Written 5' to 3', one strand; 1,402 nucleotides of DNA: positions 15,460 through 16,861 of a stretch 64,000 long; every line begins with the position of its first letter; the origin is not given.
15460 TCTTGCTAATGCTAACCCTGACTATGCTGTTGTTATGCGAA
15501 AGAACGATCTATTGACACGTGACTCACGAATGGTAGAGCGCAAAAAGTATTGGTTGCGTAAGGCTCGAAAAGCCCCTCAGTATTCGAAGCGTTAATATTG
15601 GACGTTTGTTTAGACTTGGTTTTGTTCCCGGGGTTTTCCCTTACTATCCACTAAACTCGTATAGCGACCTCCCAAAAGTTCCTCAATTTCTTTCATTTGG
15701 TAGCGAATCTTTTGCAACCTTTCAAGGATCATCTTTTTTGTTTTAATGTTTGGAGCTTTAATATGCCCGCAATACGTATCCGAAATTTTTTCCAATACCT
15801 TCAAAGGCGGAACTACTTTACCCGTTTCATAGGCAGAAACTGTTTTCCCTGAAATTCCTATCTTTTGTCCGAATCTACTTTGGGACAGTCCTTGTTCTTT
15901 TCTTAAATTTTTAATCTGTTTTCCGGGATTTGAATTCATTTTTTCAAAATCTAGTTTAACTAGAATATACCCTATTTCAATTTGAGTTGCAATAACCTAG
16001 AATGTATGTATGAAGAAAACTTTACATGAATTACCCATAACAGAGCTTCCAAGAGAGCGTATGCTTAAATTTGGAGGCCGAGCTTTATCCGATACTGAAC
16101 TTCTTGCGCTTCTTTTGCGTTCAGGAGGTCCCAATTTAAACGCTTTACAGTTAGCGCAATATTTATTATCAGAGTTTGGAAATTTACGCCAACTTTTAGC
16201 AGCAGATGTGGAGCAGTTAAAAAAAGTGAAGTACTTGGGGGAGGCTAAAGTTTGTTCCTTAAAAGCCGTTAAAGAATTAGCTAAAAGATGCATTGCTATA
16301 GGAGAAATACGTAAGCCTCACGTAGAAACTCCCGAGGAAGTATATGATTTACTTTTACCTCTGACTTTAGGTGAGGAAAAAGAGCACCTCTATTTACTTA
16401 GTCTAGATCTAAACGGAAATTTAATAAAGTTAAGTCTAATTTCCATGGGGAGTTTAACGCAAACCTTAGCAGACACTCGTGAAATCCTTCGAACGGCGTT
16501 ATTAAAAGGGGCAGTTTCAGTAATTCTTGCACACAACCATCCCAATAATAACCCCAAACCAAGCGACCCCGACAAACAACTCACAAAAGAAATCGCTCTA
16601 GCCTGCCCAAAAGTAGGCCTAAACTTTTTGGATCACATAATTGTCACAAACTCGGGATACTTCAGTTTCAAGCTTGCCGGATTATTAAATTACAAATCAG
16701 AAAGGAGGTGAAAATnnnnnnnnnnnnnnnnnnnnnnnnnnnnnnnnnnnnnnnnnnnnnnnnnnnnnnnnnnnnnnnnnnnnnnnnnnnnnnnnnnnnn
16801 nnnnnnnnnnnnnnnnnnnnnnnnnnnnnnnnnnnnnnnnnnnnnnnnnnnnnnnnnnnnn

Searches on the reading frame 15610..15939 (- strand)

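Call 81: search_protein_families(library=pfam, proteins=[window:15610-15939:-], max_evalue=0.01)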
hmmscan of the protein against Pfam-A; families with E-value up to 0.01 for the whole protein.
window:15610-15939:- (109 aa): 6 families
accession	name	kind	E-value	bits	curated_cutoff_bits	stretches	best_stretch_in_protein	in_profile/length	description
PF01381.28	HTH_3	-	1.8e-12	47.5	23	1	9-56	1-48/55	Helix-turn-helix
PF13560.12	HTH_31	-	1.1e-09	38.9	27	1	6-56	3-54/64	Helix-turn-helix domain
PF12844.13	HTH_19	-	6.4e-07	29.6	30.2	1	6-55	1-50/64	Helix-turn-helix domain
PF22495.2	HTH_92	-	2.1e-05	24.2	27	1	11-45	2-36/45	RsaL-like HTH domain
PF13443.12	HTH_26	-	2.9e-05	24.7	22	1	9-55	2-49/63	Cro/C1-type HTH DNA-binding domain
PF15731.11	MqsA_antitoxin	-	0.00096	19.7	30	1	6-50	71-115/131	Antitoxin component of bacterial toxin-antitoxin system, MqsA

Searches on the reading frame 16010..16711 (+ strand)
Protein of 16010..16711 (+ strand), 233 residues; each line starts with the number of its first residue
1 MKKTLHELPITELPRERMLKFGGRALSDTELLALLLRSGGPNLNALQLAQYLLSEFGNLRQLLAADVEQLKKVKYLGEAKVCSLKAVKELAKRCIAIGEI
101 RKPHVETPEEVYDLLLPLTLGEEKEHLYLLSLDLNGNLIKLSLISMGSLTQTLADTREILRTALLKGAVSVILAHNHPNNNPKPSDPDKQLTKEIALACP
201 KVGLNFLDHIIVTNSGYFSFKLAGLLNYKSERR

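Call 3: search_protein_families(library=pfam, proteins=[window:16010-16711:+], max_evalue=0.1)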
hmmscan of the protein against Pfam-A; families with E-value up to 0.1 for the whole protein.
window:16010-16711:+ (233 aa): 5 families
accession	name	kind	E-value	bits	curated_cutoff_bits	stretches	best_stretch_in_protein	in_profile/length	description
PF04002.20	RadC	-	6.5e-35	120.1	22.1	1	106-223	2-119/121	RadC-like JAB domain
PF20582.4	UPF0758_N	-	1.7e-22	79.7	27.1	1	6-82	2-77/77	UPF0758 N-terminal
PF12826.13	HHH_2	-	0.00074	20.1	27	1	48-78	15-45/64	Helix-hairpin-helix motif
PF14520.12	HHH_5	-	0.00094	20.1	27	1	48-81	14-48/57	Helix-hairpin-helix domain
PF14464.11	Prok-JAB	-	0.013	15.8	25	1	154-205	49-95/114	Prokaryotic homologs of the JAB domain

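Call 4: search_protein_families(library=ncbifam, proteins=[window:16010-16711:+], max_evalue=0.1)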
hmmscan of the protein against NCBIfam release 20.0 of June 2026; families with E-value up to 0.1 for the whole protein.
window:16010-16711:+ (233 aa): 5 families
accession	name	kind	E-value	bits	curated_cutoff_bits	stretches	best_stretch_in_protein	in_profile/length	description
NF000642.1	PRK00024.1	equivalog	2.5e-61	207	180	1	15-225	1-211/212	RadC family protein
TIGR00608.1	radc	subfamily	1.9e-56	191.3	133.85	1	14-226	2-218/218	RadC family protein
NF010337.0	PRK13766.1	equivalog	0.0023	16.1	610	1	47-87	734-774/781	Hef nuclease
NF010009.0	PRK13482.1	equivalog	0.0072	15.5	201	1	47-85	303-341/357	DNA integrity scanning diadenylate cyclase DisA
NF001824.0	PRK00558.1-5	equivalog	0.076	11.4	451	1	50-84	606-640/652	excinuclease ABC subunit UvrC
